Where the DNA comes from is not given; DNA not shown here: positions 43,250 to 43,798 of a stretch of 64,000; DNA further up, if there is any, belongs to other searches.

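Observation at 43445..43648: Recurrent C-terminal twin dockerin-like module with a conserved Cys pair in the second repeat (four proteins)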

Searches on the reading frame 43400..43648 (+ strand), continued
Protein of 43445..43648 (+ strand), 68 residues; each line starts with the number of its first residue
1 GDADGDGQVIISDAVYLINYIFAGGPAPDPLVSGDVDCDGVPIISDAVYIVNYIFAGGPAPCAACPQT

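Call 47: search_protein_families(library=pfam, alignment_id=A3, max_evalue=0.0001)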
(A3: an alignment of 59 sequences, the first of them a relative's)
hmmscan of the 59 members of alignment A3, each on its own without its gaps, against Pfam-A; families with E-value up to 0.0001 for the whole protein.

A. member 1, P0137 (1141 aa): 1 family
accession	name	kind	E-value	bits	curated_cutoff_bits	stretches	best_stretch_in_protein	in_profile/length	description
PF00404.24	Dockerin_1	-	3.7e-11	43.5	22.9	1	1076-1129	2-56/57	Dockerin type I domain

B. families by the number of members that match (of 59 scanned): 30 families (the first 25 are shown)
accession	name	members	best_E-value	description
PF00404.24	Dockerin_1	59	6e-35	Dockerin type I domain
PF06739.17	SBBP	6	6.5e-32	Beta-propeller repeat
PF02412.23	TSP_3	5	2e-52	Thrombospondin type 3 repeat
PF25778.1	DUF7948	4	1.3e-61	Domain of unknown function (DUF7948)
PF00963.24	Cohesin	3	1.6e-15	Cohesin domain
PF18911.6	PKD_4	2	8.9e-64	PKD domain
PF00801.26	PKD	2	8.3e-47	PKD domain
PF25470.1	DUF7901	2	3.5e-43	Domain of unknown function (DUF7901)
PF13517.12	FG-GAP_3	2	3.5e-22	FG-GAP-like repeat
PF13229.12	Beta_helix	2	6.2e-20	Right handed beta helix region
PF00246.29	Peptidase_M14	1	2.8e-60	Zinc carboxypeptidase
PF00082.27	Peptidase_S8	1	2.6e-35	Subtilase family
PF13385.13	Laminin_G_3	1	4.5e-27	Concanavalin A-like lectin/glucanases superfamily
PF24595.1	DUF7619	1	8e-26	Domain of unknown function (DUF7619)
PF19190.6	BACON_2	1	5.7e-20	Viral BACON domain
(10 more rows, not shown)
